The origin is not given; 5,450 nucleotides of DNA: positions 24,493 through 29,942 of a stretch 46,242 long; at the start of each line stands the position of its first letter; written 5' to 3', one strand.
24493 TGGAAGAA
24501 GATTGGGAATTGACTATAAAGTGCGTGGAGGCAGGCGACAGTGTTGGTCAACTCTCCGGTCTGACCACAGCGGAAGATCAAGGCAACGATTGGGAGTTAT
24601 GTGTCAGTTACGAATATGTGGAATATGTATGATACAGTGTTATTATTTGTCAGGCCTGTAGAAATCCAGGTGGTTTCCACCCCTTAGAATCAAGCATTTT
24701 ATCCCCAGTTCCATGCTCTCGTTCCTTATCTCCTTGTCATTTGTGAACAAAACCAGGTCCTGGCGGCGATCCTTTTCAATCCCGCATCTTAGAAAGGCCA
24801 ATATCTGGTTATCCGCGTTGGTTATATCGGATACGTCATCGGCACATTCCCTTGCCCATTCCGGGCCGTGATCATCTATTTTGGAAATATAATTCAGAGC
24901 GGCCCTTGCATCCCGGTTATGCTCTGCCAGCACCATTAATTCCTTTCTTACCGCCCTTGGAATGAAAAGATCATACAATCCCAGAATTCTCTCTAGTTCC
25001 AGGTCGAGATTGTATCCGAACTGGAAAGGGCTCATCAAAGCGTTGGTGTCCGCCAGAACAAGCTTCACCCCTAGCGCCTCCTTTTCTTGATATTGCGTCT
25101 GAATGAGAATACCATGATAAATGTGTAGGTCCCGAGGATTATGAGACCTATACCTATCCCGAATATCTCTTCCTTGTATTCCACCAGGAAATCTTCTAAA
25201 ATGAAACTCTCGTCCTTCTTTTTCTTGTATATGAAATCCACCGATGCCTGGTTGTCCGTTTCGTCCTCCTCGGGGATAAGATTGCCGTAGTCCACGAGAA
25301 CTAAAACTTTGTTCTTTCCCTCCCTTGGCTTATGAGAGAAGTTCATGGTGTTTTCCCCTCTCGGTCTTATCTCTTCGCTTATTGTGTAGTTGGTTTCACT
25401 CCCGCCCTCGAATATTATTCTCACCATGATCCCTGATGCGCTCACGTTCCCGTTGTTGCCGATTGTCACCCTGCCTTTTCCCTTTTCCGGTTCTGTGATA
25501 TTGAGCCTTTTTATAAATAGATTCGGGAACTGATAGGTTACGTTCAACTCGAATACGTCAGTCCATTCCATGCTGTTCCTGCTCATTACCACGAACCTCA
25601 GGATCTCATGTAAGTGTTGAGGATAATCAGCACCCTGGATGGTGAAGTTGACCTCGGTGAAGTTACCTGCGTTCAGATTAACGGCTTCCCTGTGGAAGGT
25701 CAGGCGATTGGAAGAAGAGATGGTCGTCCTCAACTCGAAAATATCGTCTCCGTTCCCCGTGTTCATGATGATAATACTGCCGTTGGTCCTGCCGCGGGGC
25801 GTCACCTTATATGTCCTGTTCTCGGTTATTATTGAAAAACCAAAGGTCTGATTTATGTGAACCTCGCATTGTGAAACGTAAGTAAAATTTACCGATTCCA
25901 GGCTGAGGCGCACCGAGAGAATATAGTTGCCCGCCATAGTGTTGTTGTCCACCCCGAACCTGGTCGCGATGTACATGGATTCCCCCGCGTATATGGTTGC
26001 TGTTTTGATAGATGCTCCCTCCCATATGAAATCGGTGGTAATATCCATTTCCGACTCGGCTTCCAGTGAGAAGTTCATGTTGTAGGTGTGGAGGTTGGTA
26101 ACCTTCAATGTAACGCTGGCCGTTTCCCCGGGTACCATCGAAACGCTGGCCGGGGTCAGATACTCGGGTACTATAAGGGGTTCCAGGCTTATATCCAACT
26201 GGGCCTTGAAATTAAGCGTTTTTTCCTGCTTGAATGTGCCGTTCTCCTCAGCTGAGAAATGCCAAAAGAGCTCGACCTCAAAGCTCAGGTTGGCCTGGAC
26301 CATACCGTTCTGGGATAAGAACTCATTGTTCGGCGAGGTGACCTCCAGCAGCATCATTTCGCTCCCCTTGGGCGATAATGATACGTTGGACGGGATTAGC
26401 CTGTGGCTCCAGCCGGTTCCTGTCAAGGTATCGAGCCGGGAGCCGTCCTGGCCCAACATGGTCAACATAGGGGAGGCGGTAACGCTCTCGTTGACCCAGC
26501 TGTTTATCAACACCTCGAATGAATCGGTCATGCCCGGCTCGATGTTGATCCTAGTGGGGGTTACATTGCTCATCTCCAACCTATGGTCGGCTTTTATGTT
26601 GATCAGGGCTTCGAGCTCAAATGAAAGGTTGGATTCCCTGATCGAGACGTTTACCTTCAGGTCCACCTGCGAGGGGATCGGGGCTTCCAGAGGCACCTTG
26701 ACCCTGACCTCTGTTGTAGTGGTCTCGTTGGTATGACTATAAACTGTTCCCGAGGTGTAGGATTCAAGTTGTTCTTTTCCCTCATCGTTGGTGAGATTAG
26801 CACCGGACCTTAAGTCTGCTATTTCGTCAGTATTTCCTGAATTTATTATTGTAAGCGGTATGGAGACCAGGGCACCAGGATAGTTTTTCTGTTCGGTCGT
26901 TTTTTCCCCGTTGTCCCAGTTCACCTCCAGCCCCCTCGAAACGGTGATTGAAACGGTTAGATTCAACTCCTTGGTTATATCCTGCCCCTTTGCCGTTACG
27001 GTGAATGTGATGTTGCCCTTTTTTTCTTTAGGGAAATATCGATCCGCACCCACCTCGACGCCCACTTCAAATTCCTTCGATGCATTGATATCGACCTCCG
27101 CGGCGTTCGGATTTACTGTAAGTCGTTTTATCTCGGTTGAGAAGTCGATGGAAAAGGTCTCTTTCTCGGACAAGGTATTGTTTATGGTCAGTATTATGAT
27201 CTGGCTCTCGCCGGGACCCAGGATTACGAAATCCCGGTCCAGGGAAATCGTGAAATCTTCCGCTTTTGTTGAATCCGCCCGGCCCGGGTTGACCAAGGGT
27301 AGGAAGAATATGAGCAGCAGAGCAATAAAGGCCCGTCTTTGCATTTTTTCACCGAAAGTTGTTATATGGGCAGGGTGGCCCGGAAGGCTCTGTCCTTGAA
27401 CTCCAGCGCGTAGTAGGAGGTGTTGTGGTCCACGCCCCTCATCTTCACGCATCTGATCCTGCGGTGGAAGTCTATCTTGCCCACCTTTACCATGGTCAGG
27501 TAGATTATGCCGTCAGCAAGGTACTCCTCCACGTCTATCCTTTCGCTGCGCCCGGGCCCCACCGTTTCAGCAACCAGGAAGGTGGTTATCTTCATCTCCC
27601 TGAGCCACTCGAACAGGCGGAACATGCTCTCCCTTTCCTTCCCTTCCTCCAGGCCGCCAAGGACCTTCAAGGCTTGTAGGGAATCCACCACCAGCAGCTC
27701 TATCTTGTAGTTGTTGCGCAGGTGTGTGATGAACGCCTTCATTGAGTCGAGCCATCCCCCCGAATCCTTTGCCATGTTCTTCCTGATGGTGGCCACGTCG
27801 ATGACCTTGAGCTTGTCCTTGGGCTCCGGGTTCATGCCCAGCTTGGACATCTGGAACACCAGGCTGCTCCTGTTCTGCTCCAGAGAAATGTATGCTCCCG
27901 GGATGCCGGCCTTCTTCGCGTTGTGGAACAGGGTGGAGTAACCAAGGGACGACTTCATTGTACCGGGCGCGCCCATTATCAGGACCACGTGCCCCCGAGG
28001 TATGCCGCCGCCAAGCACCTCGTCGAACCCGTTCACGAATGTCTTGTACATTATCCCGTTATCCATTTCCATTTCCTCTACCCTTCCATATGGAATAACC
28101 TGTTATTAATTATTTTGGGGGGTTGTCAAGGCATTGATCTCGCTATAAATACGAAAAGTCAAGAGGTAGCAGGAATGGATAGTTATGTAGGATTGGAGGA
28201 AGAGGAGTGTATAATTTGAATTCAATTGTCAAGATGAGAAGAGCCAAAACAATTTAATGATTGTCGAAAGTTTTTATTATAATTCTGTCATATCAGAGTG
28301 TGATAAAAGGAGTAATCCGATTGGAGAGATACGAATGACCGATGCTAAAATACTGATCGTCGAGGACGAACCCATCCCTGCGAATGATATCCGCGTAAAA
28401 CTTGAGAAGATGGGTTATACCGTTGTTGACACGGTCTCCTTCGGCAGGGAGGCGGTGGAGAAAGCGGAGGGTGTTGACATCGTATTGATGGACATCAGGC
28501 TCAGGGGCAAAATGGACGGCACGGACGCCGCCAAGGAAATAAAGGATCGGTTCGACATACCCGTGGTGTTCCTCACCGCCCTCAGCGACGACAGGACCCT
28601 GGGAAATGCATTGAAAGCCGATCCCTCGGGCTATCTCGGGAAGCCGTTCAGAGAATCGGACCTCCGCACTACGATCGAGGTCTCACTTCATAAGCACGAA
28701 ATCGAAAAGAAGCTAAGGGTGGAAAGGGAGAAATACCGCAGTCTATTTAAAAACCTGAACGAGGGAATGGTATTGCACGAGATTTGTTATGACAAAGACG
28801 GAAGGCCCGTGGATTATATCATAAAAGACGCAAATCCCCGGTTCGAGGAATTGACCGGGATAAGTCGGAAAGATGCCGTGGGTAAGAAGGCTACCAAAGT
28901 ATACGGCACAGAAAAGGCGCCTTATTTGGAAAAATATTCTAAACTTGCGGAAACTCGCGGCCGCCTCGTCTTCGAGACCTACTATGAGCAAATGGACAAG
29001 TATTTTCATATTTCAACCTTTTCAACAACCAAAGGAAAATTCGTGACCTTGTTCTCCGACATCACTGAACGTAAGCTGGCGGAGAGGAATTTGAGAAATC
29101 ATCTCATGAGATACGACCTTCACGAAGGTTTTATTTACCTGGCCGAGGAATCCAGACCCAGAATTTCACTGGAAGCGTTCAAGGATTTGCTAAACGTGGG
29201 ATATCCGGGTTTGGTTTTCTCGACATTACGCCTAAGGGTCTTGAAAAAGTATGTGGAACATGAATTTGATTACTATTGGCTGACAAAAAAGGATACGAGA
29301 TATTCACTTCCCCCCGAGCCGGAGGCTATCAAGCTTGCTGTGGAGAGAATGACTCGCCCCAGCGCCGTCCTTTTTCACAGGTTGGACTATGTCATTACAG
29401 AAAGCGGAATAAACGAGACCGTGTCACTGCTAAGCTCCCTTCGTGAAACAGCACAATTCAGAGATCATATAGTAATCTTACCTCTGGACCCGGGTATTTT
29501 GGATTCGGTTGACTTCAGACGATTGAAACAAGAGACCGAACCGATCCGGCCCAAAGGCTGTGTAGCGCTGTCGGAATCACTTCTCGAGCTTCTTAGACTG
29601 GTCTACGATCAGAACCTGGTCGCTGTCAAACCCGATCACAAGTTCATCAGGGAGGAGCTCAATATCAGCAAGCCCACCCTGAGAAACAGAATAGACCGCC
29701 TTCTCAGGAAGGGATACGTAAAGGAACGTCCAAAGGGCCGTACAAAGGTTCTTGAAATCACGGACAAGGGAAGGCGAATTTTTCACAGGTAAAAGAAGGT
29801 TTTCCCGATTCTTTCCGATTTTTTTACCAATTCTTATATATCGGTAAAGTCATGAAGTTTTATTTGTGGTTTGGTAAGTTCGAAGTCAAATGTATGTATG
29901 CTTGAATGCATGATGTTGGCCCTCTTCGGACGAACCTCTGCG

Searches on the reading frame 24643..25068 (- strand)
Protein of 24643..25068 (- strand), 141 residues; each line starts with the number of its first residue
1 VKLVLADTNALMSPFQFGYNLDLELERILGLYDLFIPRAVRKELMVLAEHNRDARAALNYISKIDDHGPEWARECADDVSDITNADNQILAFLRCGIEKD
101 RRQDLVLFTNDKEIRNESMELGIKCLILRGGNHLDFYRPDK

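Call 14: search_protein_families(library=pfam, proteins=[window:24643-25068:-], max_evalue=0.001)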
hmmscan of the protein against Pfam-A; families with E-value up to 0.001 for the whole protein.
window:24643-25068:- (141 aa): 2 families
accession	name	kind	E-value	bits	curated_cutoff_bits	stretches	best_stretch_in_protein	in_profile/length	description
PF18477.7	PIN_9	-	2e-14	54.2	26.3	1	4-130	1-115/116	PIN like domain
PF13638.12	PIN_4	-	1.9e-08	35.1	21.9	1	6-125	3-128/132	PIN domain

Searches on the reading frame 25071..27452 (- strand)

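Call 14: search_protein_families(library=pfam, proteins=[window:25071-27452:-], max_evalue=0.001)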
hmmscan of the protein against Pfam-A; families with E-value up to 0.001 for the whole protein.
window:25071-27452:- (793 aa): 4 families
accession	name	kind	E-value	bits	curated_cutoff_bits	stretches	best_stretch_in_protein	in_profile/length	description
PF07705.17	CARDB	-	7.1e-09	36.2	22.7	1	659-737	22-100/101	CARDB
PF23619.1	Ig_VWA7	-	7.9e-08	32.9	27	0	188-275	10-90/104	VWA7 Ig-like domain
PF22544.2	HYDIN_VesB_CFA65-like_Ig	-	0.00012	22.7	25.5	0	555-617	20-82/100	HYDIN/CFA65/VesB-like, Ig-like domain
PF11614.14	FixG_C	-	0.00078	20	25.6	0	88-161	37-112/119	IG-like fold at C-terminal of FixG, putative oxidoreductase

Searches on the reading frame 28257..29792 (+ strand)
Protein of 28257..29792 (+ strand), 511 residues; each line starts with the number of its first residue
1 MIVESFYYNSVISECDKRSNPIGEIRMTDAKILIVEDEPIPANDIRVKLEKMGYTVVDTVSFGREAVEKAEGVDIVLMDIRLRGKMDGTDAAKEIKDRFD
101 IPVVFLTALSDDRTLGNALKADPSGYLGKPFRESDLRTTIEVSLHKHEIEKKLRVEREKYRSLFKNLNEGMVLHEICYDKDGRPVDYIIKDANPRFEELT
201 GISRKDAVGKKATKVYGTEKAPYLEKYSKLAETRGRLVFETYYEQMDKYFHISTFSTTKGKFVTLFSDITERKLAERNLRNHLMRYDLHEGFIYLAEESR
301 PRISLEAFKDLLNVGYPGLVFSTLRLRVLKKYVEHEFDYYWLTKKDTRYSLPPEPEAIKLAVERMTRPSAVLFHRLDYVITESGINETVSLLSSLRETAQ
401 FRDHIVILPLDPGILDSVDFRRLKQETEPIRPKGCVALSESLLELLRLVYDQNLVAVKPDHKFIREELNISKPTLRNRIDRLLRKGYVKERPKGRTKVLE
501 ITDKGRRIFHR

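Call 14: search_protein_families(library=pfam, proteins=[window:28257-29792:+], max_evalue=0.001)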
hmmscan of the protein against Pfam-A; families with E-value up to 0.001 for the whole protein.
window:28257-29792:+ (511 aa): 9 families
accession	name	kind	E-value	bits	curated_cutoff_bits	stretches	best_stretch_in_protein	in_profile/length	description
PF00072.30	Response_reg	-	2e-20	73.5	30.2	1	32-140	1-110/111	Response regulator receiver domain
PF05763.18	DUF835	-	3e-08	34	33.1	1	304-426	8-135/136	Protein of unknown function (DUF835)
PF13188.13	PAS_8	-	2.2e-06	27.8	21.8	1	158-207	1-38/65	PAS domain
PF13426.13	PAS_9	-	9e-05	23.1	27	1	178-271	7-103/103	PAS domain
PF01325.25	Fe_dep_repress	-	0.00022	21.8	26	0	438-493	2-57/60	Iron dependent repressor, N-terminal DNA binding domain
PF22194.2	F-93_WHD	-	0.00022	21.7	28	0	446-505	3-62/62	F-93, winged-helix domain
PF22665.2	DUF6293_C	-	0.00037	21.3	27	1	476-509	65-98/101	DUF6293 C-terminal winged helix domain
PF13412.12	HTH_24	-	0.00042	20.3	21.9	0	466-489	25-48/48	Winged helix-turn-helix DNA-binding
PF13601.12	HTH_34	-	0.00097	19.7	27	0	460-510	16-70/80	Winged helix DNA-binding domain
